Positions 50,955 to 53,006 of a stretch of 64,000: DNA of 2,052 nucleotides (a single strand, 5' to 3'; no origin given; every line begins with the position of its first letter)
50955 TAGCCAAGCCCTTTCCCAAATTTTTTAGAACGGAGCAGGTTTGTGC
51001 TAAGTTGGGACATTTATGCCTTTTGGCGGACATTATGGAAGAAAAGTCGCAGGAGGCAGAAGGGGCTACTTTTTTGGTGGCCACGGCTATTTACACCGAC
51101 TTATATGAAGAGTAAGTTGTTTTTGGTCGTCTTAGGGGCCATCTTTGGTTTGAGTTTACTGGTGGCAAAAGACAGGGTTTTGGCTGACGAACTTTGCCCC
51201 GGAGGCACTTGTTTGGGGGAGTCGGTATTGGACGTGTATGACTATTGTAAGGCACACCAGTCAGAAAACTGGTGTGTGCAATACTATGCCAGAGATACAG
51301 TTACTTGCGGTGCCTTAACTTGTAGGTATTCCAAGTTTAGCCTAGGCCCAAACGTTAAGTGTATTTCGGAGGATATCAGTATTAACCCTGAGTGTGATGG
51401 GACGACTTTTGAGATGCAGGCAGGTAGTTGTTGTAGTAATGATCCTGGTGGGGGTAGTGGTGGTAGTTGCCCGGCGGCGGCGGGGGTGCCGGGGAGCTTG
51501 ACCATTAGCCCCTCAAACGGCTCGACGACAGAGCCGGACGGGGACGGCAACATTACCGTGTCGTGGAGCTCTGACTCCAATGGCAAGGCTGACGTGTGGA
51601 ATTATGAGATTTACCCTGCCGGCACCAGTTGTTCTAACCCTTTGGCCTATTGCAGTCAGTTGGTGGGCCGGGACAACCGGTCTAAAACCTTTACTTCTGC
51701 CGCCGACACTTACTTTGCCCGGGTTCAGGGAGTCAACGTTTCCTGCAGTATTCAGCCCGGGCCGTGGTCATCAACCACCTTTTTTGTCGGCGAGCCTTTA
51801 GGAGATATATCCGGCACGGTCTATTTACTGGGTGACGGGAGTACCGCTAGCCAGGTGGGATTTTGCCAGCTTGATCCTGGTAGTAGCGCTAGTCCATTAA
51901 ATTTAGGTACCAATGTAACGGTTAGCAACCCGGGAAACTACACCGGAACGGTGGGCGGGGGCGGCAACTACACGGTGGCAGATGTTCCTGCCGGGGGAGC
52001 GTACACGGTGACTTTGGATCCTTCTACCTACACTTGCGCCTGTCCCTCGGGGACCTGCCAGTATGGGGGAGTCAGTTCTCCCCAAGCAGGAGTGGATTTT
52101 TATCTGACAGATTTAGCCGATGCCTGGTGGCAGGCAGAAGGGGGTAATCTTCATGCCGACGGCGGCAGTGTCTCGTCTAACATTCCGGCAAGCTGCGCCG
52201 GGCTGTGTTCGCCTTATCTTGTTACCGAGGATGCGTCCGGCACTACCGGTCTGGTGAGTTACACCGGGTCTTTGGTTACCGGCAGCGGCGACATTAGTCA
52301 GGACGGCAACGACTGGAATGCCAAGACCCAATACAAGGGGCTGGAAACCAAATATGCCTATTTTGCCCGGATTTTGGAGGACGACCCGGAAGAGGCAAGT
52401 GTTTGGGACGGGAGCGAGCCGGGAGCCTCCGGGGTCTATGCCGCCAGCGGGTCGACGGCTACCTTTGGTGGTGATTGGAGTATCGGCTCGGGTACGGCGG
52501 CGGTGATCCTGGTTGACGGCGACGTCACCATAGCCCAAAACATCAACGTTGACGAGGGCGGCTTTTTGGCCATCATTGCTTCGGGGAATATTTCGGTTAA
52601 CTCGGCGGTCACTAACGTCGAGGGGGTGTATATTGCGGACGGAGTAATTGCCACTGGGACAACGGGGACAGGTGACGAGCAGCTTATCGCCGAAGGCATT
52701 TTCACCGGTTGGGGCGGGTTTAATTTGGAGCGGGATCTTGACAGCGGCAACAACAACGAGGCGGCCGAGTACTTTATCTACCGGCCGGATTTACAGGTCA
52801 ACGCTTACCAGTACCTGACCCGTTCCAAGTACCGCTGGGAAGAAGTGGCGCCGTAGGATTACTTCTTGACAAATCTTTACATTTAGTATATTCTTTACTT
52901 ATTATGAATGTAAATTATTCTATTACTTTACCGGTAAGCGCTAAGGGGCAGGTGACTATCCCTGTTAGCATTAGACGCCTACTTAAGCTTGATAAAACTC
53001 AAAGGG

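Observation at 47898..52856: RHH protein, giant acidic membrane-anchored protein, small TM protein and Cys-rich secreted protein cluster, flanked by toxin-antitoxin modules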

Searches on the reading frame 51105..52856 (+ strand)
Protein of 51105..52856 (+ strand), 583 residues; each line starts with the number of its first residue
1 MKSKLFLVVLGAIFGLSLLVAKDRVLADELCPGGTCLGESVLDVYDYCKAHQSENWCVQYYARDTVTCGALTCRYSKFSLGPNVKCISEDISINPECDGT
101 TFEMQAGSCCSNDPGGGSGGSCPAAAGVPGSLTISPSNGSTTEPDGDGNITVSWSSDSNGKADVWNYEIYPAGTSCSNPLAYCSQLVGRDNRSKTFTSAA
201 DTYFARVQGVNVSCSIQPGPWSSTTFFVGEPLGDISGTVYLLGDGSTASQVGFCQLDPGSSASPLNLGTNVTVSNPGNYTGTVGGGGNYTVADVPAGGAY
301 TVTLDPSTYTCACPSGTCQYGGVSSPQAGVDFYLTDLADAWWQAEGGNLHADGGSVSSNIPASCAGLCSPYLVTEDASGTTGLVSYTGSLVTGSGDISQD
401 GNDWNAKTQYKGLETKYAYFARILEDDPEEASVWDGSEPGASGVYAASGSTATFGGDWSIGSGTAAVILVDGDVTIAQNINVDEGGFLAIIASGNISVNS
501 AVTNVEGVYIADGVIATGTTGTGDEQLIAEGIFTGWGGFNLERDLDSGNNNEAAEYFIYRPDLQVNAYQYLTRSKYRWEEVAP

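Call 3: search_protein_families(library=pfam, proteins=[window:51105-52856:+], max_evalue=1)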
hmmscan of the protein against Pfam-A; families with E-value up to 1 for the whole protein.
window:51105-52856:+ (583 aa): 1 family
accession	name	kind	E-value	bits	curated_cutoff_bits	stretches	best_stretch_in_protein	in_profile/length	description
PF13620.12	CarboxypepD_reg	-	0.1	13.4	32.3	1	268-305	16-55/82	Carboxypeptidase regulatory-like domain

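Call 4: search_protein_families(library=ncbifam, proteins=[window:51105-52856:+], max_evalue=1)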
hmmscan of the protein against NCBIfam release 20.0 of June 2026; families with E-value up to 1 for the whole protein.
window:51105-52856:+ (583 aa): 1 family
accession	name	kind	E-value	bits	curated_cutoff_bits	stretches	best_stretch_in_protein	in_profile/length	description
NF001819.0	PRK00556.1-3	equivalog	0.39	10.1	273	1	467-509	107-148/197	septum site-determining protein MinC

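Call 8: find_homologous_proteins(query=window:51105-52853:+)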
Query window:51105-52853:+ (583 aa): 16 proteins with E <= 0.001 among 8000 candidates.
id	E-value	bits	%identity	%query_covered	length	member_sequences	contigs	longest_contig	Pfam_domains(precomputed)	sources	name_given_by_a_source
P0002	0.0e+0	1327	100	100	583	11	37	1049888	-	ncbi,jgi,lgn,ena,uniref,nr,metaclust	ncbi:MAG: hypothetical protein UX85_C0003G0100 [Candidatus Beckwithbacteria bacterium GW2011_GWB1_47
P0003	3.2e-171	589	76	62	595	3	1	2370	-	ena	-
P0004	1.4e-109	385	43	90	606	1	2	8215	-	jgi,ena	-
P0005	8.5e-109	383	45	82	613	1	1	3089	-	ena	-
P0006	6.8e-102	360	39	100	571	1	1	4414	-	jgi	-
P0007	7.2e-100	353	44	78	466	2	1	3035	-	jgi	jgi:hypothetical protein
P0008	4.6e-99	351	44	83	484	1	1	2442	-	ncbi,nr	ncbi:MAG: hypothetical protein U9Q63_02660, partial [Patescibacteria group bacterium]|nr:hypothetica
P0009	1.8e-97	345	45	80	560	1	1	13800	-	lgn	-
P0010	6.4e-94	334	42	78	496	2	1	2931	-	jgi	jgi:hypothetical protein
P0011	1.4e-89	319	45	74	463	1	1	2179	-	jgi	jgi:hypothetical protein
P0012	1.6e-89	319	42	79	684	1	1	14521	-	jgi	-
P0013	2.2e-87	312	50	60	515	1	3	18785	-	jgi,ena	-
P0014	2.0e-86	309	51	57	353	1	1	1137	-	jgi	jgi:hypothetical protein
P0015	4.6e-83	298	43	81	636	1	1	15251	-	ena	-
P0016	1.5e-67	247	36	93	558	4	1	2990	-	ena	-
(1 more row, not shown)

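Call 10: find_encoding_contigs(protein=P0013, flank=10000, max_places=3)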
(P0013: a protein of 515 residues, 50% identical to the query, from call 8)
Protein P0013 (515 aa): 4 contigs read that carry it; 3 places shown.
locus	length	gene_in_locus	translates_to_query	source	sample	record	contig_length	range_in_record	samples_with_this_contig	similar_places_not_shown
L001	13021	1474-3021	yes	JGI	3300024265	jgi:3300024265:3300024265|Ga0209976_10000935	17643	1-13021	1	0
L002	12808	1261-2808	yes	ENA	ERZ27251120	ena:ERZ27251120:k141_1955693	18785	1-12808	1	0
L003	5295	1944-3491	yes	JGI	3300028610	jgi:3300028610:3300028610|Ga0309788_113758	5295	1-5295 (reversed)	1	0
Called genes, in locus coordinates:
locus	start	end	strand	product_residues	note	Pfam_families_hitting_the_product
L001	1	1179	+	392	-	?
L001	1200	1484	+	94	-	-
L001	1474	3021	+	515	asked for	-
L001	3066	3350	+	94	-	PF04221:RelB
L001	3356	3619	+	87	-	PF15738:YafQ_toxin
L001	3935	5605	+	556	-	PF00587:tRNA-synt_2b, PF04073:tRNA_edit, PF03129:HGTP_anticodon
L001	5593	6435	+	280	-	-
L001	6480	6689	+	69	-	PF01165:Ribosomal_S21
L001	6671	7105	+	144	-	PF09424:YqeY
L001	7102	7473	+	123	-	PF02130:YbeY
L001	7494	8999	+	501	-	PF13177:DNA_pol3_delta2, PF00004:AAA, PF07728:AAA_5 (weak), PF13401:AAA_22 (faint), PF20964:DnaX_C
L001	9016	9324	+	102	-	PF02575:YbaB_DNA_bd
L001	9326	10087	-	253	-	PF20257:SAM_HAT_C (weak)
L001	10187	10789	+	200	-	PF21176:RecR_HhH, PF02132:RecR_ZnF, PF01751:Toprim, PF13662:Toprim_4, PF21175:RecR_C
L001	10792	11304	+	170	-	-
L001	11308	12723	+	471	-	PF00133:tRNA-synt_1 (faint), PF01406:tRNA-synt_1e, PF09334:tRNA-synt_1g (weak), PF01921:tRNA-synt_1f (weak), PF23493:CysS_C (weak)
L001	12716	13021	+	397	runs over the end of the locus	PF00155:Aminotran_1_2, PF00266:Aminotran_5 (faint)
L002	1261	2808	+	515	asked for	-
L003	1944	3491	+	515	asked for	-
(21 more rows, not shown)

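Call 11: find_encoding_contigs(protein=P0015, flank=10000, max_places=2)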
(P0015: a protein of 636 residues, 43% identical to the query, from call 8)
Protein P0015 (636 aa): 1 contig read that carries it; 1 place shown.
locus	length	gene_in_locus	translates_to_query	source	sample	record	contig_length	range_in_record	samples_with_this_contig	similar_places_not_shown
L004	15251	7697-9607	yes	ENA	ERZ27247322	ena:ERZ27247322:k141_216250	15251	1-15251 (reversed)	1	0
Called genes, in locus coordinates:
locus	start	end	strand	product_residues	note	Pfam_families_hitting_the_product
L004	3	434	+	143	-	?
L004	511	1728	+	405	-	PF00464:SHMT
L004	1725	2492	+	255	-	PF00763:THF_DHG_CYH, PF02882:THF_DHG_CYH_C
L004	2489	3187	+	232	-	PF00318:Ribosomal_S2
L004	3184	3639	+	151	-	PF00889:EF_TS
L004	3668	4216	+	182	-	PF01765:RRF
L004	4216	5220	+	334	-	PF02163:Peptidase_M50, PF17820:PDZ_6 (faint)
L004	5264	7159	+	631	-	-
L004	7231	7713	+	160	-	-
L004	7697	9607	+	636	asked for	-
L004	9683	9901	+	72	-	PF05168:HEPN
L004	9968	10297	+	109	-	PF01909:NTP_transf_2, PF18765:Polbeta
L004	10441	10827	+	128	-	PF05168:HEPN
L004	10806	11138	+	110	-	PF22600:MTPAP-like_central (weak), PF18765:Polbeta, PF01909:NTP_transf_2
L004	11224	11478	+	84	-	PF15919:HicB_lk_antitox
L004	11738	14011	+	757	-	-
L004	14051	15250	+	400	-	?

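Call 12: find_encoding_contigs(protein=P0012, flank=10000, max_places=2)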
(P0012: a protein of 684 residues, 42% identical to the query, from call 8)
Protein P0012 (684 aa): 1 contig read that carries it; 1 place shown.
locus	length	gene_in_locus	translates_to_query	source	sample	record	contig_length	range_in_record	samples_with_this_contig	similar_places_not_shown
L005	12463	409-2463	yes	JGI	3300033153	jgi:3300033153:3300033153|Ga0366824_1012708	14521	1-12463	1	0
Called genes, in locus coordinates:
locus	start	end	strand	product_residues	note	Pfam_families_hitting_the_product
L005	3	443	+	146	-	?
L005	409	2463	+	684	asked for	-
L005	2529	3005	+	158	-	PF00334:NDK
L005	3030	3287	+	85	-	-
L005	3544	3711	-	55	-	-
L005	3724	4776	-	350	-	PF00814:TsaD, PF22521:HypF_C_2 (faint)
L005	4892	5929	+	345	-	PF02661:Fic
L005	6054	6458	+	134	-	PF11969:DcpS_C (weak), PF01230:HIT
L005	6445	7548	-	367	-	PF01300:Sua5_yciO_yrdC, PF02367:TsaE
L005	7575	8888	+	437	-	-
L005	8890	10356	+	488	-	PF13231:PMT_2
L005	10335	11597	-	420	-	PF08308:PEGA, PF07676:PD40 (faint)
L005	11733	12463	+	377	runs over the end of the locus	-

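Call 28: find_related_loci(query=A1, collection=genome_contigs, flank=8000)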
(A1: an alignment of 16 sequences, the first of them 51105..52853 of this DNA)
Query A1 (583 aa) in genome_contigs; peptide patterns used: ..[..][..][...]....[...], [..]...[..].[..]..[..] (x = any residue, [..] = any of these).
61 stretches matched a pattern; 11 encode a relative of the query (tblastn E <= 1e-3); 11 distinct loci.
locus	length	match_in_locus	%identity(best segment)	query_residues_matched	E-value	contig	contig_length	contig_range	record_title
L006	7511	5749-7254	44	86-583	6e-111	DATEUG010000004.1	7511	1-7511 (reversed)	MAG TPA_asm: Patescibacteria group bacterium isolate SMAG_U8335 k141_2891407, whole genome shotgun sequence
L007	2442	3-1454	44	102-583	1e-112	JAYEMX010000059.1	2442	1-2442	MAG: Patescibacteria group bacterium isolate MAG070 MAG070_59, whole genome shotgun sequence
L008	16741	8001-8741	55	337-583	1e-81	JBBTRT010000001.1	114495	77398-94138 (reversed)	MAG: Patescibacteria group bacterium isolate H52-bin002_1 H52_bin002_1_000000000001, whole genome shotgun sequence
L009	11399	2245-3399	43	127-517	2e-79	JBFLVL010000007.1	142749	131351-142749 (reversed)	MAG: Chloroflexota bacterium isolate MAG005 MAG005_7, whole genome shotgun sequence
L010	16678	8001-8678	51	347-583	2e-60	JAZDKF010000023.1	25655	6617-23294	MAG: Candidatus Beckwithbacteria bacterium isolate MEGAHIT-group-0.521 k141_12940992, whole genome shotgun sequence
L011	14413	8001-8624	55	377-583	8e-56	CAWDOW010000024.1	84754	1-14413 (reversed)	MAG: uncultured proteobacterium isolate MFD04716.bin.4.337 genome assembly, contig: contig_75594, whole genome shotgun s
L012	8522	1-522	55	406-583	3e-50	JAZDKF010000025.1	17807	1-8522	MAG: Candidatus Beckwithbacteria bacterium isolate MEGAHIT-group-0.521 k141_16156901, whole genome shotgun sequence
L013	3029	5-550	47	388-583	7e-43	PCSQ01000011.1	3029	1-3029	MAG: Candidatus Beckwithbacteria bacterium CG23_combo_of_CG06-09_8_20_14_all_47_9 CG23_scaffold_36246_c, whole genome sh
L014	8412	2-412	57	442-583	6e-40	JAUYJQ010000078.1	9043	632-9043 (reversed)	MAG: Candidatus Beckwithbacteria bacterium isolate C24_metabat.bin.156 C24_k141_1122637, whole genome shotgun sequence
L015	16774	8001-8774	34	341-583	5e-34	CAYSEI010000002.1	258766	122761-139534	MAG TPA_asm: uncultured Pseudomonadales bacterium isolate SRP141376_co2_362 genome assembly, contig: NODE_46_length_2587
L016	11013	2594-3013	39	458-583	3e-26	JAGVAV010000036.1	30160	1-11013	MAG: Candidatus Woesebacteria bacterium isolate DeMMO6_50 c_000000079487, whole genome shotgun sequence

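Call 34: predict_structure(alignment_id=A1)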
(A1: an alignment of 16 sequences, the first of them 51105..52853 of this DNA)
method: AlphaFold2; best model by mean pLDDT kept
length: 583 residues; sequences in the alignment: 16
mean_pLDDT: 55.7   pTM: 0.38
mean pLDDT of the five models: 55.7, 55.4, 51.8, 51.6, 50.2
residues with pLDDT >= 90: 59; 70-90: 147; 50-70: 87; < 50: 290
segments of 3 or more residues with pLDDT < 50: 19-124, 230-236, 238-266, 295-300, 306-341, 344-354, 360-428, 547-551, 568-583
pLDDT, mean of each block of 10 residues (from residue 1): 70 65 31 30 39 31 32 28 26 26 30 37 63 88 69 83 89 83 84 83 89 82 80 47 32 27 45 60 57 50 50 32 27 27 46 48 41 35 25 31 39 32 42 88 85 92 83 92 82 87 87 75 69 69 58 62 51 29 28
secondary structure, 60 per line:
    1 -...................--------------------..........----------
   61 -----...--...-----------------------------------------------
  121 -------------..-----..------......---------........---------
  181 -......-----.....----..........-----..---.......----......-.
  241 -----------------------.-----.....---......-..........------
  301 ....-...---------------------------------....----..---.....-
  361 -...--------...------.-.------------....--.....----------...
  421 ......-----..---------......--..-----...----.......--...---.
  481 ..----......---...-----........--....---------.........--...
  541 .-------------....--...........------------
elements in order: H2-20 H41-50 E66-68 E71-73 E149-154 E164-171 E182-187 E193-197 E202-211 E222-228 E233-238 E270-274 E278-283 E288-294 E301-304 E342-345 E355-359 E373-375 E397-400 E403-407 H418-426 E443-448 E458-460 E465-471 E474-476 E480-482 E487-492 E496-498 E504-511 E514-517 E527-535 E538-541 E555-558 H561-571

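Call 39: fold_search(model_id=the predicted structure, library=pdb)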
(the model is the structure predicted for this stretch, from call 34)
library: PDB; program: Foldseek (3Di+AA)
matches with E <= 10: 1758; with E <= 0.001: 15
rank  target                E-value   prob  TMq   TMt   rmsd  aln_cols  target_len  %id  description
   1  4gh7_B                2.5e-04  1.00  0.14  0.27  14.6       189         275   17  Crystal structure of Anticalin N7A in complex with oncofetal fibronectin fragment Fn7B8 (released 2012-12-26)
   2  8x80_A                3.8e-04  1.00  0.14  0.11  15.2       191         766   15  Structure of leptin-LepR trimer with a small gap (released 2024-08-07)
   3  5n47_F                5.4e-04  1.00  0.13  0.25  14.3       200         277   17  Structure of Anticalin N7E in complex with the three-domain fragment Fn7B8 of human oncofetal fibronectin (released 2018-02-14)
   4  1qg3_B                6.0e-04  1.00  0.13  0.35  15.0       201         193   14  CRYSTAL STRUCTURE OF A TANDEM PAIR OF FIBRONECTIN TYPE III DOMAINS FROM THE CYTOPLASMIC TAIL OF INTEGRIN ALPHA6 BETA4 (released 1999-08-20)
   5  5fmv_B                6.9e-04  1.00  0.14  0.23  15.3       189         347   10  Crystal structure of human CD45 extracellular region, domains d1-d4 (released 2016-03-23)
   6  3f7p_C                6.9e-04  1.00  0.13  0.35  15.1       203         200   13  Crystal structure of a complex between integrin beta4 and plectin (released 2009-03-10)
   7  6tpv_B                7.3e-04  1.00  0.12  0.32  14.7       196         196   16  Crystal structures of FNIII domain one and two of the human leucocyte common antigen-related protein, LAR (released 2020-05-13)
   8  3f7p_D                8.1e-04  1.00  0.13  0.35  15.7       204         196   13  Crystal structure of a complex between integrin beta4 and plectin (released 2009-03-10)
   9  3f7q_A                8.1e-04  1.00  0.13  0.31  15.3       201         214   13  First pair of Fibronectin type III domains and part of the connecting segment of the integrin beta4 (released 2009-03-10)
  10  7mrs_A                8.5e-04  1.00  0.13  0.25  14.4       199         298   10  Zebrafish CNTN4 APPb complex (released 2022-01-05)
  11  5e7l                  8.5e-04  1.00  0.13  0.23  13.8       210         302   14  Crystal structure of mouse CNTN2 FN1-FN3 domains (released 2016-08-31)
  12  6tpv_A                8.5e-04  1.00  0.12  0.32  15.4       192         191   15  Crystal structures of FNIII domain one and two of the human leucocyte common antigen-related protein, LAR (released 2020-05-13)
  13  6tpw                  9.4e-04  1.00  0.13  0.20  13.1       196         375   14  Crystal structures of FNIII domain one through four of the human leucocyte common antigen-related protein ( LAR) (released 2020-05-13)
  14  8ave_B                9.4e-04  1.00  0.14  0.13  14.2       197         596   15  Human leptin in complex with the human LEP-R ectodomain fused to a C-terminal trimeric isoleucine GCN4 zipper (2:2 mod (released 2023-04-05)
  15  4gh7_D                9.8e-04  1.00  0.14  0.27  13.3       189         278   21  Crystal structure of Anticalin N7A in complex with oncofetal fibronectin fragment Fn7B8 (released 2012-12-26)
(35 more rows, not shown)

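Call 40: search_solved_structures(query=A1, max_evalue=10)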
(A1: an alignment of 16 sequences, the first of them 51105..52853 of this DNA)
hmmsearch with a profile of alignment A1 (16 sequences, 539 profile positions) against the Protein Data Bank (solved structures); distinct sequences matched with E-value up to 10: 0.

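Call 48: search_protein_families(library=pfam, proteins=[L015:227-1384:+, L015:1514-3142:+, L015:3145-4716:+, L015:4765-5379:+, L015:5376-8777:+, L015:8778-9185:+, L015:9347-12868:+, L015:12865-16557:+], max_evalue=0.01)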
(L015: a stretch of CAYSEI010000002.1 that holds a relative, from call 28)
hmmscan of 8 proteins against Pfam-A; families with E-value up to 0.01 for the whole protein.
L015:227-1384:+ (385 aa): 0 families

L015:1514-3142:+ (542 aa): 2 families
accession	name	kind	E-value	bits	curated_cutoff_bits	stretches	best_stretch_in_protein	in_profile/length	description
PF00112.29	Peptidase_C1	-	2.6e-31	109.9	20.7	1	308-499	15-204/220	Papain family cysteine protease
PF03051.21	Peptidase_C1_2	-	0.00059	19.2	22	0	307-349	55-98/438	Peptidase C1-like family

L015:3145-4716:+ (523 aa): 0 families

L015:4765-5379:+ (204 aa): 0 families

L015:5376-8777:+ (1133 aa): 1 family
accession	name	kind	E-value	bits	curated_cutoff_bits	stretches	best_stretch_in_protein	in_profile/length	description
PF00041.27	fn3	-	6.4e-07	29.9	25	0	478-511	47-76/84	Fibronectin type III domain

L015:8778-9185:+ (135 aa): 0 families

L015:9347-12868:+ (1173 aa): 7 families
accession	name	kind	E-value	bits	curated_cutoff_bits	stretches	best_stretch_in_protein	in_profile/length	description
PF00562.33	RNA_pol_Rpb2_6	-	2.2e-115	386.2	23.4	1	619-1022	6-373/373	RNA polymerase Rpb2, domain 6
PF04561.19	RNA_pol_Rpb2_2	-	4.5e-36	124.7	21.7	1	148-341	1-190/190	RNA polymerase Rpb2, domain 2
PF04560.25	RNA_pol_Rpb2_7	-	5.5e-24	84.8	32.1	1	1024-1095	1-82/87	RNA polymerase Rpb2, domain 7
PF04565.21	RNA_pol_Rpb2_3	-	3.9e-20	72.2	21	1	403-470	2-68/68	RNA polymerase Rpb2, domain 3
PF10385.14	RNA_pol_Rpb2_45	-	1.5e-18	67.1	28.2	1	480-552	1-65/66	RNA polymerase beta subunit external 1 domain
PF04563.20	RNA_pol_Rpb2_1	-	1.9e-09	37.8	28.2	1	38-373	4-188/203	RNA polymerase beta subunit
PF13499.12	EF-hand_7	-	0.0041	17.9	30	0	207-230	32-56/67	EF-hand domain pair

L015:12865-16557:+ (1230 aa): 5 families
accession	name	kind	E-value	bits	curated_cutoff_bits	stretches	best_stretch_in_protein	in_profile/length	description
PF04997.17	RNA_pol_Rpb1_1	-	5.7e-78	262.8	39.7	1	6-425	3-312/312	RNA polymerase Rpb1, domain 1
PF04998.22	RNA_pol_Rpb1_5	-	1.2e-56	192.6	28.5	1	821-1175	1-263/267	RNA polymerase Rpb1, domain 5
PF00623.25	RNA_pol_Rpb1_2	-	1.8e-35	123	25.3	2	491-568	88-165/166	RNA polymerase Rpb1, domain 2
PF04983.23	RNA_pol_Rpb1_3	-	1.9e-17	64.1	28.9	1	572-713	1-162/162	RNA polymerase Rpb1, domain 3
PF05000.22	RNA_pol_Rpb1_4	-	5.3e-05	23.5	24.8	1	743-818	18-106/107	RNA polymerase Rpb1, domain 4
